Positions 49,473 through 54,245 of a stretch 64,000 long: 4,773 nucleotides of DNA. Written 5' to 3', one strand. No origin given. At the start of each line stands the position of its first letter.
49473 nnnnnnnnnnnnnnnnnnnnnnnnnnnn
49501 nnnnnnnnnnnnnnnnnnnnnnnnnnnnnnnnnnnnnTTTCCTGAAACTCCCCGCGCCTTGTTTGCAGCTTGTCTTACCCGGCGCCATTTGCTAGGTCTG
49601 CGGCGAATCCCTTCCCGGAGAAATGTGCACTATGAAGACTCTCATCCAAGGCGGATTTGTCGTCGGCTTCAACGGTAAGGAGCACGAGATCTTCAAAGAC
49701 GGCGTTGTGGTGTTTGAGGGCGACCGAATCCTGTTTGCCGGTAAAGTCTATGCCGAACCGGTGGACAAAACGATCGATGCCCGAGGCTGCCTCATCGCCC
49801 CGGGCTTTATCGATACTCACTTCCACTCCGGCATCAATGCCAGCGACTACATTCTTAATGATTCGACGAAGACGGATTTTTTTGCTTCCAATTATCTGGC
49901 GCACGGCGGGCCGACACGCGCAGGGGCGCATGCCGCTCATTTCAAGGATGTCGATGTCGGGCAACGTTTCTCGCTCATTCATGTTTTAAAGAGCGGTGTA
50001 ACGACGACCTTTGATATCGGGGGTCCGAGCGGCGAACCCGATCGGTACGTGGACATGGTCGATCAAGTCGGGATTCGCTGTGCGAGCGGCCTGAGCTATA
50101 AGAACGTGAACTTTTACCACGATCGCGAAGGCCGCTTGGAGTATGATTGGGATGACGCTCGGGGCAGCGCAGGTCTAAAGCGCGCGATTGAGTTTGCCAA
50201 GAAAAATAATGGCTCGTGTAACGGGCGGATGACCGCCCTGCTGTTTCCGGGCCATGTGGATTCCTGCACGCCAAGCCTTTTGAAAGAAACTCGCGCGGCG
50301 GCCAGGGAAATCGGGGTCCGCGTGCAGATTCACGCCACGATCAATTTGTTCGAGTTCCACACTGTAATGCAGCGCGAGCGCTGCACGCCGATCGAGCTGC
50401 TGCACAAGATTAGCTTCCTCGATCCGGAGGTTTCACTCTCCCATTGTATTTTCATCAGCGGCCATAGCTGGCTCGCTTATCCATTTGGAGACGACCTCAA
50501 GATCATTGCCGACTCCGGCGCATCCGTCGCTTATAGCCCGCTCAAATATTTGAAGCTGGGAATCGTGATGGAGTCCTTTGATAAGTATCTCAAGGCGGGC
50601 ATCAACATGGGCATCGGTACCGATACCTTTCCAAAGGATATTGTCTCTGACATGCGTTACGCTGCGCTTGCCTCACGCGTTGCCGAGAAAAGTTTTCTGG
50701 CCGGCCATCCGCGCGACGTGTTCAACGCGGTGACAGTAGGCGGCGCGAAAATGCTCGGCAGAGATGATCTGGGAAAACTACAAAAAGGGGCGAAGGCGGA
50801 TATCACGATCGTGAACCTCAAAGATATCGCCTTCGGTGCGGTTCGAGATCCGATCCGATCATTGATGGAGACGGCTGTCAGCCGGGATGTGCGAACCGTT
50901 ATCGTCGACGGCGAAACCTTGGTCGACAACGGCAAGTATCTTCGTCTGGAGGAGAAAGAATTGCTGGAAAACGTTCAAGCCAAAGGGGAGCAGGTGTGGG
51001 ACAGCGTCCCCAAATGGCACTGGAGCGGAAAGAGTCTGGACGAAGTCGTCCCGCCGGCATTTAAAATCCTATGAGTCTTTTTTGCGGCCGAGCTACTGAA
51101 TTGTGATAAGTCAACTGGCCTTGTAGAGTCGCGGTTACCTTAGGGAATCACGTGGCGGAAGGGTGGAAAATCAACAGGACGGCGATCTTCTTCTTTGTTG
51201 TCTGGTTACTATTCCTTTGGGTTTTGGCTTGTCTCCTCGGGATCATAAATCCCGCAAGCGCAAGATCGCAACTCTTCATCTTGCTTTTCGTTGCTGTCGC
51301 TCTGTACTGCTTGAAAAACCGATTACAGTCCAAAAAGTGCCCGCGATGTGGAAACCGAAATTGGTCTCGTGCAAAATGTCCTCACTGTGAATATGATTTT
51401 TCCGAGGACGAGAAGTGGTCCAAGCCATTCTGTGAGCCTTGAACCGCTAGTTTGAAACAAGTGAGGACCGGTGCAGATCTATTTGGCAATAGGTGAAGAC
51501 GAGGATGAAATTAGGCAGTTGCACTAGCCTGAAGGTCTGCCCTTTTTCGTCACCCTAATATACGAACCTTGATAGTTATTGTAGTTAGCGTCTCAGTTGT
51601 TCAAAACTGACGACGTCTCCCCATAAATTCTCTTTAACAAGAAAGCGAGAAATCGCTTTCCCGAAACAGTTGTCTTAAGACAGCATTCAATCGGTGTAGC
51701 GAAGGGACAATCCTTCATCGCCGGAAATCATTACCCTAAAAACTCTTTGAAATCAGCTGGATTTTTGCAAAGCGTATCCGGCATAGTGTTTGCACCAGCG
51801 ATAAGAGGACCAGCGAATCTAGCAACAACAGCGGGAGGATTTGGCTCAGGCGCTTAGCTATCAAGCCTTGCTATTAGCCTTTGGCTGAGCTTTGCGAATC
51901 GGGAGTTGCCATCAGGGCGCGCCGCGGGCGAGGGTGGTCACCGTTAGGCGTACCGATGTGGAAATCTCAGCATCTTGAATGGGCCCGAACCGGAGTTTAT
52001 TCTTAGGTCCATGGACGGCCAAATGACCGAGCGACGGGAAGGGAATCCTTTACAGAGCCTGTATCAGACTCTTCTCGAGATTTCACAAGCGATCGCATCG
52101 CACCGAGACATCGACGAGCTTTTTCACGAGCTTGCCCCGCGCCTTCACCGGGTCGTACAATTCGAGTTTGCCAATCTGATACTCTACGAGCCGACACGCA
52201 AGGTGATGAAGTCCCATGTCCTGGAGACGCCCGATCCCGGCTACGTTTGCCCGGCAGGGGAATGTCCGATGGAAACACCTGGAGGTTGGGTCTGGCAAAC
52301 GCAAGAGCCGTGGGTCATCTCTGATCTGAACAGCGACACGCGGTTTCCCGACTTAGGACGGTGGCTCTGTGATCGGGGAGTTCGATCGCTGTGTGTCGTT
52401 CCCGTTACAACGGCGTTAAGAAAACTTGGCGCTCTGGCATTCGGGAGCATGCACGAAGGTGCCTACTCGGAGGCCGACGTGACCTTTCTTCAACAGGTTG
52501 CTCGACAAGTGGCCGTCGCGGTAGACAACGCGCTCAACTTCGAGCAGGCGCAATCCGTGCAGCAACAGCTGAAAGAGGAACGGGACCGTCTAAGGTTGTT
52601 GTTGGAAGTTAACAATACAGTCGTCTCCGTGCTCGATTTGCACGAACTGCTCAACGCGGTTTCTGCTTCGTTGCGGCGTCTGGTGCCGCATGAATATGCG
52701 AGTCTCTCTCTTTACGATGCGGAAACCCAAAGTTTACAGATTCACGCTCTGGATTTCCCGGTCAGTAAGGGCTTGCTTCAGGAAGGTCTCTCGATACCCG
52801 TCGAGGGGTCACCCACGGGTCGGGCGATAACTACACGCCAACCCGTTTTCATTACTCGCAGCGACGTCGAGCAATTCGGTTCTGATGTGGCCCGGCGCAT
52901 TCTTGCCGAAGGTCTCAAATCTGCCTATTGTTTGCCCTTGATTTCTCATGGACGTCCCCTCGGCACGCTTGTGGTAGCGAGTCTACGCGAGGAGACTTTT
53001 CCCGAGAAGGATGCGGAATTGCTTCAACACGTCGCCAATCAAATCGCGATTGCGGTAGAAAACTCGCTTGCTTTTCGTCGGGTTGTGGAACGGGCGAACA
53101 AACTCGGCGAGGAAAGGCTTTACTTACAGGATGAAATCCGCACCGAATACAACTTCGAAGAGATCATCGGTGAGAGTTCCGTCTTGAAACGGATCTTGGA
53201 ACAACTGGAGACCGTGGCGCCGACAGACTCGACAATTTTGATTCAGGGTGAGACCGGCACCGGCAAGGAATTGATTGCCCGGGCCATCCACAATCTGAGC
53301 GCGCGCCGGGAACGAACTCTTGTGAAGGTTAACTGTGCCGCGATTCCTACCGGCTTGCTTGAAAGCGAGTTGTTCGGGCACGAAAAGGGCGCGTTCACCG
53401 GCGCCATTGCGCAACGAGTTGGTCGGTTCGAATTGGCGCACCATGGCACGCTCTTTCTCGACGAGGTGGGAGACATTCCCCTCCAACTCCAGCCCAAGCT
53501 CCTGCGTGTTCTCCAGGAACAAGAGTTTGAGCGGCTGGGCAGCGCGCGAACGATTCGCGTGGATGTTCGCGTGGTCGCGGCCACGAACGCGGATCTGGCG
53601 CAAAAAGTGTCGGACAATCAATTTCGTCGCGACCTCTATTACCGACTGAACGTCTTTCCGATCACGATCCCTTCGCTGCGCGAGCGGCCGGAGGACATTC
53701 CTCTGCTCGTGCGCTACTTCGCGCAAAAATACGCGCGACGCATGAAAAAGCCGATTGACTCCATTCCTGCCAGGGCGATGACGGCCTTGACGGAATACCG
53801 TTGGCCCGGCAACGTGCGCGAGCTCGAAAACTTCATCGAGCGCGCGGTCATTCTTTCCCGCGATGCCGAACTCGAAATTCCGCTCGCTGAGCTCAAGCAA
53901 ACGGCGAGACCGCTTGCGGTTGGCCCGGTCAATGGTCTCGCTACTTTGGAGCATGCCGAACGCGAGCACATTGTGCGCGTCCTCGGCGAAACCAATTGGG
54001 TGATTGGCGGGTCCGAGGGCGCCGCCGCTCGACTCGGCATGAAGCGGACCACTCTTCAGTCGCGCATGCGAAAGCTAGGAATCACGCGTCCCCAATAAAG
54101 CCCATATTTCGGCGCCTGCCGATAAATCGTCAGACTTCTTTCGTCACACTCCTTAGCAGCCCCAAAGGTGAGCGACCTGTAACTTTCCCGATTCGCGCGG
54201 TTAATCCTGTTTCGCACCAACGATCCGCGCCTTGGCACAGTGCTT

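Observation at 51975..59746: Candidate undescribed sigma-54 regulon: GAF-GAF enhancer-binding protein plus two paralogous 49-aa small-protein genes, each behind a perfect -24/-12 promoter and a shared upstream dyad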

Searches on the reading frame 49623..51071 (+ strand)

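Call 51: search_protein_families(library=pfam, proteins=[window:49623-51071:+], max_evalue=0.0001)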
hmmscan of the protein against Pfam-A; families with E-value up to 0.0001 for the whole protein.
window:49623-51071:+ (483 aa): 2 families
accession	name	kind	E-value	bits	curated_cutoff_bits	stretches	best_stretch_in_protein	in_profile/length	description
PF01979.26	Amidohydro_1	-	4.4e-31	108.8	25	1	58-432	2-344/345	Amidohydrolase family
PF07969.17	Amidohydro_3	-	2.4e-16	60.7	29.7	2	317-433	357-471/472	Amidohydrolase family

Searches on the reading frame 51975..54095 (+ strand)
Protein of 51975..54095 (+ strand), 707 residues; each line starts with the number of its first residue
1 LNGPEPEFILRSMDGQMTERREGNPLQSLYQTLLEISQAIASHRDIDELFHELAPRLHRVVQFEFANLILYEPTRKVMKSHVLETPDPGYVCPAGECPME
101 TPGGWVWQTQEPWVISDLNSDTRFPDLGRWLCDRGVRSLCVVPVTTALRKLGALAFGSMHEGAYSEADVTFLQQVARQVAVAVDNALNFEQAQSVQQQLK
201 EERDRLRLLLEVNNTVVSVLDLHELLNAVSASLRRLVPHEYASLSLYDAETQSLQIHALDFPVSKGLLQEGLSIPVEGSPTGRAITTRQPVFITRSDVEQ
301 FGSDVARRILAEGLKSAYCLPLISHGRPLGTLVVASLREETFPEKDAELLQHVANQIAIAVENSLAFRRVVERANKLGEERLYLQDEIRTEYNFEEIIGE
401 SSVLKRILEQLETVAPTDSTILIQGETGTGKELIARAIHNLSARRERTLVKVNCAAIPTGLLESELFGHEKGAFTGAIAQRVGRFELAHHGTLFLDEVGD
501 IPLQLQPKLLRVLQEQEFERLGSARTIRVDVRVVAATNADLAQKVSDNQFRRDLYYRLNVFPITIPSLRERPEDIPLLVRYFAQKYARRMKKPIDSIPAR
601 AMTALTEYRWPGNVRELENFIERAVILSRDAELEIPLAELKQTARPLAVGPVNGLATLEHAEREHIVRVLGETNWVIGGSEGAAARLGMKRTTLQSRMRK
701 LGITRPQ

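Call 8: search_protein_families(library=pfam, proteins=[window:51975-54095:+], max_evalue=0.01)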
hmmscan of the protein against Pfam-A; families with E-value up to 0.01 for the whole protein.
window:51975-54095:+ (707 aa): 13 families
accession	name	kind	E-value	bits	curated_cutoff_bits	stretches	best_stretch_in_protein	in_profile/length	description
PF00158.32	Sigma54_activat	-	5.1e-73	244.7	20.2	1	397-563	1-167/168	Sigma-54 interaction domain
PF13185.12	GAF_2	-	5.6e-35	121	28.6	2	220-362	2-136/136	GAF domain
PF01590.32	GAF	-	4.6e-34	118.3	22.4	2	221-361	1-133/133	GAF domain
PF13492.12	GAF_3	-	2.4e-25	89.9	27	2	45-185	1-129/129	GAF domain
PF25601.1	AAA_lid_14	-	1.6e-24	85.9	27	1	569-635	1-67/87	AAA+ ATPase lid domain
PF14532.12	Sigma54_activ_2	-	1.3e-18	68.1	25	1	398-568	1-138/138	Sigma-54 interaction domain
PF07728.20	AAA_5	-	2.1e-06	28.2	22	1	421-540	2-124/139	AAA domain (dynein-related subfamily)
PF01078.27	Mg_chelatase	-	1.2e-05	25.2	20.3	1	410-540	14-159/207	Magnesium chelatase, subunit ChlI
PF02954.25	HTH_8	-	4.6e-05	23.5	22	1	657-701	1-42/42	Bacterial regulatory protein, Fis family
PF11152.14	CCB2_CCB4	-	0.00055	19.7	26.3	0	266-357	110-195/195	Cofactor assembly of complex C subunit B, CCB2/CCB4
PF25199.1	nSTAND_NTPase5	-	0.0048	17.2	34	0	165-216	83-136/145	Novel STAND NTPase 5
PF00004.35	AAA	-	0.0058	17.5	21.2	0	421-542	1-111/131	ATPase family associated with various cellular activities (AAA)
PF07724.20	AAA_2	-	0.006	17.1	27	0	419-547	4-132/166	AAA domain (Cdc48 subfamily)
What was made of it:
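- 52011..54098 (+): Sigma-54 enhancer-binding protein with GAF-GAF, AAA+ (GAFTGA) and HTH_8 domains. Its overall layout resembles FhlA and NifA. The start is ATG 52011 or 52023; the mechanical ORF begins at TTG 51975. Pfam domains come from call 8.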

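Call 15: find_encoding_contigs(protein=window:52023-54095:+, flank=10000, max_places=6)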
Protein window:52023-54095:+ (691 aa): no gene with exactly this product is on record in the collection.
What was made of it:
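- Tried and rejected: I tried to fetch it through the activator protein, but it is not on record (call 15).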

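Call 20: search_protein_families(library=ncbifam, proteins=[window:52023-54095:+], max_evalue=1)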
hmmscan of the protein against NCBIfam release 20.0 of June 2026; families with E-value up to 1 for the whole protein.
window:52023-54095:+ (691 aa): 42 families (the best 25 are shown)
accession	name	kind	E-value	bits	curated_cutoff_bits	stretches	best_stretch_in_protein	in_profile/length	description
NF011958.0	PRK15429.1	equivalog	6.5e-177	590.2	830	2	179-689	176-688/692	formate hydrogenlyase transcriptional activator FlhA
TIGR01817.1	nifA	equivalog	6.4e-135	450.9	528.85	2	192-617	6-433/534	nif-specific transcriptional activator NifA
NF003451.0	PRK05022.1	equivalog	1.8e-115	386.6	476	2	303-618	117-429/512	nitric oxide reductase transcriptional regulator NorR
TIGR02915.1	PEP_resp_reg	equivalog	3.2e-103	345.9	502.6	1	360-687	121-444/445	PEP-CTERM-box response regulator transcription factor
NF041552.1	TF_PrdR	equivalog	1.2e-101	340.8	795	1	366-684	252-575/577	sigma-54 dependent transcriptional regulator PrdR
NF008469.0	PRK11361.1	equivalog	2.7e-97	326.4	714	1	359-615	123-379/461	acetoacetate metabolism transcriptional regulator AtoC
NF038308.1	RNA_repair_RtcR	equivalog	5.9e-96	322.4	650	1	363-623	164-433/530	RNA repair transcriptional activator RtcR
TIGR01818.1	ntrC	equivalog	1.9e-93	313.8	558.6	1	354-620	109-375/463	nitrogen regulation protein NR(I)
NF007689.0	PRK10365.1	equivalog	5.5e-93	312.1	760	1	380-682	140-439/441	sigma-54-dependent response regulator transcription factor ZraR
NF041906.1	V4R_TF_MobR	exception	4.9e-90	302.6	999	1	370-684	223-543/544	phenol degradation transcriptional regulator MobR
NF050807.1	TransRegFlbDCaul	equivalog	1e-89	301.5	750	1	380-622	119-361/454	sigma-54-dependent transcriptional regulator FlbD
TIGR02329.1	propionate_PrpR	equivalog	1.2e-89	301.4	499.2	1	337-683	171-525/526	propionate catabolism operon regulatory protein PrpR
TIGR02974.1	phageshock_pspF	equivalog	3e-87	293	443.55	1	381-619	1-240/336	phage shock protein operon transcriptional activator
NF011953.0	PRK15424.1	equivalog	1.2e-85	288.1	703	1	336-684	180-533/538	propionate catabolism operon regulatory protein PrpR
NF011695.0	PRK15115.1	equivalog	1.3e-82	278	763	1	375-614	131-370/445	two-component system response regulator GlrR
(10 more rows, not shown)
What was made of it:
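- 52011..54098 (+): NCBIfam's best hit is the FhlA model at 590 bits, below its cut-off of 830 (call 20).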

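Call 63: search_solved_structures(query=window:52023-54095:+, max_evalue=1e-30)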
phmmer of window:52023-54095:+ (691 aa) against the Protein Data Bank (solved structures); distinct sequences matched with E-value up to 1e-30: 35.
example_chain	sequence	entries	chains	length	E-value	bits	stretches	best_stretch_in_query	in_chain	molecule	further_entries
9qq6_C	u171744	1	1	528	9e-89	302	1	190-687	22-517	Nif-specific regulatory protein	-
1ojl_A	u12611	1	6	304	5.9e-86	292.7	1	381-682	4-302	TRANSCRIPTIONAL REGULATORY PROTEIN ZRAR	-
8p53_C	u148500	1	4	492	4.2e-79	270.1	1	374-612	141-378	Transcriptional regulator FleQ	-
6jdi_A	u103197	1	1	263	4.3e-78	266.8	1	378-612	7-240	Nitrogen assimilation regulatory protein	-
5exx_A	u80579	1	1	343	1e-77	265.5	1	378-612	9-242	Transcriptional regulator FleQ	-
5exp_A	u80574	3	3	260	1.3e-77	265.2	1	378-611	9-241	Transcriptional regulator FleQ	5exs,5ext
7ejw_C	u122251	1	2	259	2e-77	264.6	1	378-611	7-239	Transcriptional regulator FleQ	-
6j7e_A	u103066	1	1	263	2.1e-77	264.5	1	378-612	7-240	Nitrogen assimilation regulatory protein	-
8pb9_D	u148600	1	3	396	2.1e-77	264.5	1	374-611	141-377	Transcriptional regulator FleQ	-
6jdl_A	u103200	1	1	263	5.5e-77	263.1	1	378-612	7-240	Nitrogen assimilation regulatory protein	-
26jl_A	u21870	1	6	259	6.8e-77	262.8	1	380-616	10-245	Flagellar regulatory protein A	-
4qhs_A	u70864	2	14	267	4.2e-73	250.3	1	384-618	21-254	Flagellar regulatory protein C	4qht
6iy8_A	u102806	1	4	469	4.9e-73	250.1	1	380-613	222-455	Positive regulator CapR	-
6lua_A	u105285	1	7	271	3e-72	247.4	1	384-618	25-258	Flagellar regulatory protein C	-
4l4u_A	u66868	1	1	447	7.3e-72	246.2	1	349-687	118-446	Transcriptional regulator (NtrC family)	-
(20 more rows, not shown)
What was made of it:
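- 52011..54098 (+): The closest solved relatives are NifA and ZraR (call 63).
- Closest known: NifA. Same: It is the closest solved full-length relative, with GAF, AAA+ and HTH domains (9qq6, E 9e-89, call 63).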
